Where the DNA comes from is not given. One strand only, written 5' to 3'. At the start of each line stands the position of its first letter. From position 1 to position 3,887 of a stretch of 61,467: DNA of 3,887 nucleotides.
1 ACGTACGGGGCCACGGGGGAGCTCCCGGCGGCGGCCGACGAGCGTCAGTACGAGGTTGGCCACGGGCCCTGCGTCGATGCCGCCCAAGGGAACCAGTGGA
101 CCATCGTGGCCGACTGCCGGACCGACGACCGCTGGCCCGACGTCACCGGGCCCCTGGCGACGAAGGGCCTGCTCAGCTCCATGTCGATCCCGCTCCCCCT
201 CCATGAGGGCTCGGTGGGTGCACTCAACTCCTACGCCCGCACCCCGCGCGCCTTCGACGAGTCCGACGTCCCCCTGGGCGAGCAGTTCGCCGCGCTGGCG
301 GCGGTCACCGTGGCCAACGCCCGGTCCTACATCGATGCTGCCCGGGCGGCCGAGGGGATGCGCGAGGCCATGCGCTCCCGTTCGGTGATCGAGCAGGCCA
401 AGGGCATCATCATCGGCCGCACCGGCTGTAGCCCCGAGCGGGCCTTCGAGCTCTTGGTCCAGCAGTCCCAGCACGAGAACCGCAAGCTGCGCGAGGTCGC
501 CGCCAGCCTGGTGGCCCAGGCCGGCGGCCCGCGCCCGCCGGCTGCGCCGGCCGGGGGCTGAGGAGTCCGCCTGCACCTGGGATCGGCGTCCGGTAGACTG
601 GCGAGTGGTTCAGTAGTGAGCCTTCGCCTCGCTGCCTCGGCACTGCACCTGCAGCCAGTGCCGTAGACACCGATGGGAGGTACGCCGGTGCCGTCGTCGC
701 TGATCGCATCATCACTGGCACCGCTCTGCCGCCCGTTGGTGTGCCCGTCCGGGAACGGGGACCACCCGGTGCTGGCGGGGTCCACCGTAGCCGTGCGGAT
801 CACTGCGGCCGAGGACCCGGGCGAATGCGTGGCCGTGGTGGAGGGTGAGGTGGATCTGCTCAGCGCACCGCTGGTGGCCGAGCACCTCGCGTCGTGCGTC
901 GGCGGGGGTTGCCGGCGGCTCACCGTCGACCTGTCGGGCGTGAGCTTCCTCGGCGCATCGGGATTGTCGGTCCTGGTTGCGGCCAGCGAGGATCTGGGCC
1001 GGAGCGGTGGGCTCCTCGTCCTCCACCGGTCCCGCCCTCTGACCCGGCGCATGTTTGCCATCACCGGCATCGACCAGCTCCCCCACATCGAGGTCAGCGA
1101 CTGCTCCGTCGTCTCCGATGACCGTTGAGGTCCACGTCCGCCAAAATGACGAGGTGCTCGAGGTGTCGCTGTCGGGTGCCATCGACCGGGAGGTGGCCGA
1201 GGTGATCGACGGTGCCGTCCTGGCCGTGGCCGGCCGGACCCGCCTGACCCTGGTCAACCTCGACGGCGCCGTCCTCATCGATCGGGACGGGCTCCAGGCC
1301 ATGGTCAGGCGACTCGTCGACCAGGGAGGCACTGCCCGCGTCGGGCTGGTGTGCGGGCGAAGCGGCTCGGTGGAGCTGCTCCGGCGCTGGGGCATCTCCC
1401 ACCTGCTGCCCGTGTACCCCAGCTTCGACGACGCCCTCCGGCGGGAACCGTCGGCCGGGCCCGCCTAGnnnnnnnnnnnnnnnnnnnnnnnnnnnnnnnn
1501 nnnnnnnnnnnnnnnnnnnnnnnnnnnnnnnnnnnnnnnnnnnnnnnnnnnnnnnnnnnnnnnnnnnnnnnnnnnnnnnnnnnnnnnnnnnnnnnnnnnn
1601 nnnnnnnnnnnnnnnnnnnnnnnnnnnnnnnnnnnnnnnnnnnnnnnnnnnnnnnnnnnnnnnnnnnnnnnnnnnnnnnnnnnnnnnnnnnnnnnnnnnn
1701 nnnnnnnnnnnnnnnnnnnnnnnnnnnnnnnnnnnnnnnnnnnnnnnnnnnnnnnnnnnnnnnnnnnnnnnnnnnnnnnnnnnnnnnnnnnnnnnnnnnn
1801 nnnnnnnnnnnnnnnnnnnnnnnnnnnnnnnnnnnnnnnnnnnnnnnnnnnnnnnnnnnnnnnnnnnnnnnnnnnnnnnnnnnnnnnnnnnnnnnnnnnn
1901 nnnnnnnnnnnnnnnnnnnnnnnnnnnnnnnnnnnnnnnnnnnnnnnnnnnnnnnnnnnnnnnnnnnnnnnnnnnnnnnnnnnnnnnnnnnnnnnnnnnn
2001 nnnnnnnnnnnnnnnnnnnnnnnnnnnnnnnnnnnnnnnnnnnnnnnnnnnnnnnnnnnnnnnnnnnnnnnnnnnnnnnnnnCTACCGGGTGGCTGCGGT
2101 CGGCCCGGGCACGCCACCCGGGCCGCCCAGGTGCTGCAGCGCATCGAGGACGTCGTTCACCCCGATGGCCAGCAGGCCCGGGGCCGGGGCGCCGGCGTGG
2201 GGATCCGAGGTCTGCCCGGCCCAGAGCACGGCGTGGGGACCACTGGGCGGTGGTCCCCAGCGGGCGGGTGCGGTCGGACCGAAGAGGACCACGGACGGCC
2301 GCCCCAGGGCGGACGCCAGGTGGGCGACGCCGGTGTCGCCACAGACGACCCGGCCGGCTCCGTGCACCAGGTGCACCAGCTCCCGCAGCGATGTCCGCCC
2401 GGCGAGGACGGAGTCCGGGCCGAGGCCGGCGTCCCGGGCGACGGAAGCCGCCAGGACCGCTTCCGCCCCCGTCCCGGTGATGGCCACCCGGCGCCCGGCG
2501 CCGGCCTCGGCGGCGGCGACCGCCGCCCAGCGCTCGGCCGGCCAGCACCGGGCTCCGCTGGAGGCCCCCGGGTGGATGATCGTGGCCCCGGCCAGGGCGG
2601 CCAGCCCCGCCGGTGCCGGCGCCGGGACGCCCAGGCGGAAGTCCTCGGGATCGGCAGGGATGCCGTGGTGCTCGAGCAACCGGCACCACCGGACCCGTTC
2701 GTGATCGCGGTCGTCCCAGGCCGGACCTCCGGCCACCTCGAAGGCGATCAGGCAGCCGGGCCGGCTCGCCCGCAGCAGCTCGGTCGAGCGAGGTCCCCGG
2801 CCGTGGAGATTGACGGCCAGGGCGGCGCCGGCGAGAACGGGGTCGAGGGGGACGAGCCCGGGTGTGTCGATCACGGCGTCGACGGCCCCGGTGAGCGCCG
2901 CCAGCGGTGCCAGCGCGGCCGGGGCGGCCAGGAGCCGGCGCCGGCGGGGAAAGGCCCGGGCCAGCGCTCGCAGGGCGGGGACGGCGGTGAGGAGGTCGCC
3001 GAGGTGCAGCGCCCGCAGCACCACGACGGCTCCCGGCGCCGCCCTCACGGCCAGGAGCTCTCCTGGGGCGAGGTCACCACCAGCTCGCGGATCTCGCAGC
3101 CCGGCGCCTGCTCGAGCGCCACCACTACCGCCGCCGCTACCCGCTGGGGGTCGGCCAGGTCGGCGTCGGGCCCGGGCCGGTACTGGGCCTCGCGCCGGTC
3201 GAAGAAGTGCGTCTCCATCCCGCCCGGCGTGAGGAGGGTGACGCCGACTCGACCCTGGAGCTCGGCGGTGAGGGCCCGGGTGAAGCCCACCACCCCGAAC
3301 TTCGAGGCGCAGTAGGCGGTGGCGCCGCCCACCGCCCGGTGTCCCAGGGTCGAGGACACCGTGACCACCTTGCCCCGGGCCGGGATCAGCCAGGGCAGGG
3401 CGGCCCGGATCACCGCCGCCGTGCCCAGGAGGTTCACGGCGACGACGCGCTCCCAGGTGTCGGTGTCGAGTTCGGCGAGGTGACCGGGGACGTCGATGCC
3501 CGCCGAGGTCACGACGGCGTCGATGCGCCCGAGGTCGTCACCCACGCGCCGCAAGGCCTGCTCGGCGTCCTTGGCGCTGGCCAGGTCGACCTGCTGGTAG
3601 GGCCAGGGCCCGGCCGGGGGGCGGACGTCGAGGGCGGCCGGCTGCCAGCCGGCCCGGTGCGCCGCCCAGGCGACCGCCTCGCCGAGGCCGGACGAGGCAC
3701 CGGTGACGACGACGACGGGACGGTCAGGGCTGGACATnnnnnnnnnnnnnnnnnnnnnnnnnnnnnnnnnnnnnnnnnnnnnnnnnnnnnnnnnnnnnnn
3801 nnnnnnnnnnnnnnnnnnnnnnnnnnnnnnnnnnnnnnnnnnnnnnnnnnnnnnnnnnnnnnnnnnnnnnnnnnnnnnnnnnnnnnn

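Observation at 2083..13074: Ten-gene, translationally coupled ADP-heptose glycan operon in an actinobacterial-type genome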

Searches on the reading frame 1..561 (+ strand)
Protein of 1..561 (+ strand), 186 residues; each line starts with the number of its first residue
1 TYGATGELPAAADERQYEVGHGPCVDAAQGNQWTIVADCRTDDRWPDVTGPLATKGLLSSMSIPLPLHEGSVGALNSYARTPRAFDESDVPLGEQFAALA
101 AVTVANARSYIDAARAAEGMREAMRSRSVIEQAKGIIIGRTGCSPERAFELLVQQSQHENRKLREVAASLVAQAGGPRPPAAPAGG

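Call 10: search_protein_families(library=pfam, proteins=[window:1-561:+], max_evalue=0.001)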
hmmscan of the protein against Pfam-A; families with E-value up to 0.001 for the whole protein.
window:1-561:+ (186 aa): 3 families
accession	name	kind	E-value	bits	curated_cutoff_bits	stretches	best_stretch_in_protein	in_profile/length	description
PF03861.19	ANTAR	-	1.1e-20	73.5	27.3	1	120-171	3-54/54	ANTAR domain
PF13185.12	GAF_2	-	7.5e-12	46.1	28.6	1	8-104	41-135/136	GAF domain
PF01590.32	GAF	-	1.2e-06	29.5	22.4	1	8-103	35-132/133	GAF domain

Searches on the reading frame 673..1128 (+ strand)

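Call 51: search_protein_families(library=pfam, proteins=[window:673-1128:+], max_evalue=0.0001)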
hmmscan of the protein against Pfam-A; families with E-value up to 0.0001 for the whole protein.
window:673-1128:+ (151 aa): 2 families
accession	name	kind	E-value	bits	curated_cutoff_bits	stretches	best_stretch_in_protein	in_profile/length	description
PF01740.26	STAS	-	2.1e-15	56.8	22.6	1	43-139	2-99/106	STAS domain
PF13466.11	STAS_2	-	8.1e-13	48.8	29.2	1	56-134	3-80/80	STAS domain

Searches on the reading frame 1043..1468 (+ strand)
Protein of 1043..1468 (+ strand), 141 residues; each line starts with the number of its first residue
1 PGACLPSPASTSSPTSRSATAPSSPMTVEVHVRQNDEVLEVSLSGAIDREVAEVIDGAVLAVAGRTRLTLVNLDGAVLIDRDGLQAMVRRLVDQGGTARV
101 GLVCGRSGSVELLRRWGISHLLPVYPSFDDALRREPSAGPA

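Call 10: search_protein_families(library=pfam, proteins=[window:1043-1468:+], max_evalue=0.001)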
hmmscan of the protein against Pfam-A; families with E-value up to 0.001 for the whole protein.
window:1043-1468:+ (141 aa): 1 family
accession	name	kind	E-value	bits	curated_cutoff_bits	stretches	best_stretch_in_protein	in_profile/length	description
PF01740.26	STAS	-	0.00042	20.5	22.6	1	31-131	3-106/106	STAS domain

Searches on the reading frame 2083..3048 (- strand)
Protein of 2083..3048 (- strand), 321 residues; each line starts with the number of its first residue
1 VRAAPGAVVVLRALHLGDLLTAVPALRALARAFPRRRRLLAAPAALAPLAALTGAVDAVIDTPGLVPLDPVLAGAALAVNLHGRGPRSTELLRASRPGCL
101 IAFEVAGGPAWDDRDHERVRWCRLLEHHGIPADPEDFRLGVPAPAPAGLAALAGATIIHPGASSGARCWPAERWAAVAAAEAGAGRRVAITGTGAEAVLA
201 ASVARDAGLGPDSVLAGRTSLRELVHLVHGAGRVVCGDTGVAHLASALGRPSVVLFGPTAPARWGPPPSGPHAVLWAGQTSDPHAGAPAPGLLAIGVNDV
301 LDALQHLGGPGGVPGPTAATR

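Call 4: search_protein_families(library=pfam, proteins=[window:2083-3048:-], max_evalue=0.001)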
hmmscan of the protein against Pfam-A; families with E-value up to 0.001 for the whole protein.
window:2083-3048:- (321 aa): 1 family
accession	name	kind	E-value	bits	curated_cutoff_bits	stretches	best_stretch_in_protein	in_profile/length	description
PF01075.23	Glyco_transf_9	-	5e-25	88.7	22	1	155-266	107-219/247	Glycosyltransferase family 9 (heptosyltransferase)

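Call 5: search_protein_families(library=ncbifam, proteins=[window:2083-3048:-], max_evalue=0.001)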
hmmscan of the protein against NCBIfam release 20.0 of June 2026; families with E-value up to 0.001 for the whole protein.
window:2083-3048:- (321 aa): 6 families
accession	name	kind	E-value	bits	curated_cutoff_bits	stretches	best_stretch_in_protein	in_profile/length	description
TIGR02193.1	heptsyl_trn_I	equivalog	2.6e-19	69.6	185.3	1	150-271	177-296/320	lipopolysaccharide heptosyltransferase I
TIGR02195.1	heptsyl_trn_II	equivalog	1.6e-17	63.7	134.6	1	158-277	179-302/339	lipopolysaccharide heptosyltransferase II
TIGR02201.1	heptsyl_trn_III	equivalog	1.3e-14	54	170.2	1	157-279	185-308/344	putative lipopolysaccharide heptosyltransferase III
NF007742.0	PRK10422.1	equivalog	1.7e-12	46.8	467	1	157-280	187-311/352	lipopolysaccharide core heptosyltransferase RfaQ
NF008204.0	PRK10964.1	equivalog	6.6e-12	45.2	437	1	165-263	190-286/322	lipopolysaccharide heptosyltransferase RfaC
NF008162.0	PRK10916.1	equivalog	5.9e-10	38.8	569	1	160-269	187-299/348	ADP-heptose--LPS heptosyltransferase RfaF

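Call 38: search_solved_structures(query=window:2083-3048:-, max_evalue=0.001)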
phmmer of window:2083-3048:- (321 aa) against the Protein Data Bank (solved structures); distinct sequences matched with E-value up to 0.001: 5.
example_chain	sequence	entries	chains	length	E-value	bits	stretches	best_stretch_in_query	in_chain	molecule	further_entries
6dfe_A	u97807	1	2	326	5.1e-09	39.1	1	156-265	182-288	ADP-heptose--LPS heptosyltransferase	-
2gt1_A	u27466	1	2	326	5.1e-09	39.1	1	156-265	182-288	Lipopolysaccharide heptosyltransferase-1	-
2h1f_A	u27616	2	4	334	5.6e-09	38.9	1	156-265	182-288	Lipopolysaccharide heptosyltransferase-1 | Lipopolysaccharide heptosyltransferase 1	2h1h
1psw_A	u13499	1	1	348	7.7e-09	38.5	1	160-269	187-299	ADP-HEPTOSE LPS HEPTOSYLTRANSFERASE II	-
3tov_A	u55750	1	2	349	1.3e-07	34.4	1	161-275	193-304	Glycosyl transferase family 9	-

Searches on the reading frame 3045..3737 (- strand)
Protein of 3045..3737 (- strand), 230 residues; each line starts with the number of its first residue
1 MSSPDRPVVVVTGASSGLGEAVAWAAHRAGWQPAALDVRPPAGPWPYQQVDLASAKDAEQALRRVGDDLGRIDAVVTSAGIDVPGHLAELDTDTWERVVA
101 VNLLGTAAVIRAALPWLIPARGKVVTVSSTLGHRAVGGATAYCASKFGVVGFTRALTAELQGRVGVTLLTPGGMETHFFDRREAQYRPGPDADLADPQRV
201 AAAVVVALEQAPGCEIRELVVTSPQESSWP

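Call 4: search_protein_families(library=pfam, proteins=[window:3045-3737:-], max_evalue=0.001)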
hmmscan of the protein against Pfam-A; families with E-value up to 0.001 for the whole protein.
window:3045-3737:- (230 aa): 5 families
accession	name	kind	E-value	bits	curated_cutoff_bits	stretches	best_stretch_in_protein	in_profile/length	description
PF00106.31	adh_short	-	2.1e-38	132.2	26.6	1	8-184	2-192/195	short chain dehydrogenase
PF13561.12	adh_short_C2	-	1.9e-28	100.1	27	1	13-205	1-214/236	Enoyl-(Acyl carrier protein) reductase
PF08659.16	KR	-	1.3e-06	28.9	22.6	1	49-145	59-152/180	KR domain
PF23441.1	SDR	-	1.8e-05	24.7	27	1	67-180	85-200/258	SDR-like rossmann domain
PF01370.27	Epimerase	-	0.00052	19.9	20.9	0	9-114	1-103/240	NAD dependent epimerase/dehydratase family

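Call 5: search_protein_families(library=ncbifam, proteins=[window:3045-3737:-], max_evalue=0.001)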
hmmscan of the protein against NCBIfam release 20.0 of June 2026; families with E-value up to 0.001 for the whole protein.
window:3045-3737:- (230 aa): 201 families (the best 25 are shown)
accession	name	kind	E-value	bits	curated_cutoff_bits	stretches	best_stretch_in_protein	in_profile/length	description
NF006073.0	PRK08219.1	equivalog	9.1e-35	120.4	218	1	6-222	3-223/227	SDR family oxidoreductase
NF005495.0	PRK07109.1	subfamily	3.3e-34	118.6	264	1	5-223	7-239/334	SDR family oxidoreductase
NF005806.0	PRK07666.1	equivalog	4.2e-32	111.3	286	1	47-210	60-223/239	3-ketoacyl-ACP reductase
NF004825.0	PRK06181.1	equivalog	5.1e-32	111.2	215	1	49-178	61-192/268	SDR family oxidoreductase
NF004526.0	PRK05872.1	subfamily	5.2e-32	111.1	276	1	7-166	11-180/297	short-chain dehydrogenase/reductase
NF005594.0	PRK07326.1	equivalog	1.6e-30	106.5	271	1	50-209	61-217/237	SDR family oxidoreductase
NF009466.0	PRK12826.1-2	subfamily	4.2e-30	105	222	1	8-205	5-223/248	3-oxoacyl-ACP reductase FabG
TIGR03971.1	SDR_subfam_1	subfamily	1.1e-28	100.3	300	1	48-187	69-211/271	mycofactocin-coupled SDR family oxidoreductase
NF052558.1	MBtsdlDhBudC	equivalog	3.8e-28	98.7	270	1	8-177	5-185/250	meso-2,3-butanediol dehydrogenase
NF005672.0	PRK07454.1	equivalog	8.6e-28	97.1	234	1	48-220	60-233/241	SDR family oxidoreductase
NF005878.0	PRK07825.1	subfamily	1.4e-27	96.8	287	1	8-210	11-219/278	short chain dehydrogenase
NF006123.0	PRK08267.1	equivalog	7.9e-27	94.1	261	1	8-210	4-222/261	SDR family oxidoreductase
NF004824.0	PRK06180.1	subfamily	1.2e-26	93.6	298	1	6-181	4-190/279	oxidoreductase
NF006565.0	PRK09072.1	equivalog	3e-26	92.5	238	1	8-210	7-220/265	SDR family oxidoreductase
NF004198.0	PRK05653.1-3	equivalog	9.1e-26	90.8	296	1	8-178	9-193/248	3-oxoacyl-ACP reductase FabG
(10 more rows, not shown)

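Call 70: search_solved_structures(query=window:3045-3737:-, max_evalue=1e-20)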
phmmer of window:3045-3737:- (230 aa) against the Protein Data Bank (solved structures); distinct sequences matched with E-value up to 1e-20: 4.
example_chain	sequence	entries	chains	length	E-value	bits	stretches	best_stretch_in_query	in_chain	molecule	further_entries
2et6_A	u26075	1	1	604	6.9e-23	84.9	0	7-171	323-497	(3R)-hydroxyacyl-CoA dehydrogenase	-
2jah_A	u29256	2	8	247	6.7e-21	78.4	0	7-177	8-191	CLAVULANIC ACID DEHYDROGENASE | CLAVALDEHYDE DEHYDROGENASE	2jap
6vsp_A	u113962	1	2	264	1e-20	77.8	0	5-179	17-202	2,3-butanediol dehydrogenase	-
6xew_A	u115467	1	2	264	1e-20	77.8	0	5-179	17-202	2,3-butanediol dehydrogenase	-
